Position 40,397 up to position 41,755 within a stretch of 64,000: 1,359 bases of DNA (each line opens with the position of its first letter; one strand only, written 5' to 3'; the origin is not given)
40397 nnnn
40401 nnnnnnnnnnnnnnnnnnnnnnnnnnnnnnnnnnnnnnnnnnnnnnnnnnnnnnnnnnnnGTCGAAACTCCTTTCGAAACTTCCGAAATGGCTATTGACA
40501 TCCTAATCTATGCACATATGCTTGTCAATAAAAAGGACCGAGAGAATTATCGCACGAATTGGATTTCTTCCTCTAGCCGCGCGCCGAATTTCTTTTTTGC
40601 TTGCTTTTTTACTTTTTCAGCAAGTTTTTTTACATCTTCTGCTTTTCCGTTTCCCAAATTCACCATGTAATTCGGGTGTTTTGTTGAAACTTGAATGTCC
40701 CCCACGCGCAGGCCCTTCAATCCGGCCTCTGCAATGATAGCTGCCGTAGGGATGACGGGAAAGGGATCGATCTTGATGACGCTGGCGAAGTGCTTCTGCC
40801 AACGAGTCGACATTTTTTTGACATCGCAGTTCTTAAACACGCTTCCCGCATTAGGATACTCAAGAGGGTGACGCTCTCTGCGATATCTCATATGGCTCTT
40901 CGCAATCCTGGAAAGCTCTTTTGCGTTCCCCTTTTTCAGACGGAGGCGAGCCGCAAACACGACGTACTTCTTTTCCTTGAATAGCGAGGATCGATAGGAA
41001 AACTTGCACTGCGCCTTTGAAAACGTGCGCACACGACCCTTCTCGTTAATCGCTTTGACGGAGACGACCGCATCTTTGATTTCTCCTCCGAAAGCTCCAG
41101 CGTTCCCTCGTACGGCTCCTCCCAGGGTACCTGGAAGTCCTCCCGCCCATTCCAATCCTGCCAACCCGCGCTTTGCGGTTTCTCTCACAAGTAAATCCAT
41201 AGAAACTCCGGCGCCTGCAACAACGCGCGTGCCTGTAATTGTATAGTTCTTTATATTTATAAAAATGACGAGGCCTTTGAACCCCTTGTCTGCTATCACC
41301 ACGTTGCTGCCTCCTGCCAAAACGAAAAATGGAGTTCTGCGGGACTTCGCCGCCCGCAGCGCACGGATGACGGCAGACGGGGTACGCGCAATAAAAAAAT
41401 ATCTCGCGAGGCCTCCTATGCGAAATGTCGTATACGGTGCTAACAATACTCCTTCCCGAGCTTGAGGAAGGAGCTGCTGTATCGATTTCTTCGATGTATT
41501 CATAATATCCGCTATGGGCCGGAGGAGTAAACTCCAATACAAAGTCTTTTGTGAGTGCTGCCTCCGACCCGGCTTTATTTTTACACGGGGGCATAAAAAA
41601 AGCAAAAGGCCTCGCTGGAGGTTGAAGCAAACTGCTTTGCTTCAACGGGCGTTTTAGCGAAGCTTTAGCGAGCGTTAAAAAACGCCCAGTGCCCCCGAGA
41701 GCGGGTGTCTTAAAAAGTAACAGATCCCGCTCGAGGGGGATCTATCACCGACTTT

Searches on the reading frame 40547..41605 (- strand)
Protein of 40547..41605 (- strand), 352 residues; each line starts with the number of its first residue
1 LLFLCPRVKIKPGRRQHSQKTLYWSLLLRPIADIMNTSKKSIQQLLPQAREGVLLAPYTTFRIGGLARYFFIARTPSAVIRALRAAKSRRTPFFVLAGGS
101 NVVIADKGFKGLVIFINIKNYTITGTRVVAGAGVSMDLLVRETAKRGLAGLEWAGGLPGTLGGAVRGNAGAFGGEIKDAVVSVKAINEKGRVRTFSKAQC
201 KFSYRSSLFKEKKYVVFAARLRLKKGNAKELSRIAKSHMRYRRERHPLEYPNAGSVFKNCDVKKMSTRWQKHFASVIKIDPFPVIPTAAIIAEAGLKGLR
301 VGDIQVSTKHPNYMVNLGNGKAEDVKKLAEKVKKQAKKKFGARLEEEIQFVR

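Call 61: search_protein_families(library=pfam, proteins=[window:40547-41605:-], max_evalue=0.00001)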
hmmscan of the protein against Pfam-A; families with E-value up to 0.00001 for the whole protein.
window:40547-41605:- (352 aa): 2 families
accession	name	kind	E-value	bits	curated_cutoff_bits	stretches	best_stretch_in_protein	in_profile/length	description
PF02873.21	MurB_C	-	4.1e-27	94.7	27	1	236-351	7-99/99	UDP-N-acetylenolpyruvoylglucosamine reductase, C-terminal domain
PF01565.28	FAD_binding_4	-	2.9e-21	76.1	26.4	1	69-195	3-138/139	FAD binding domain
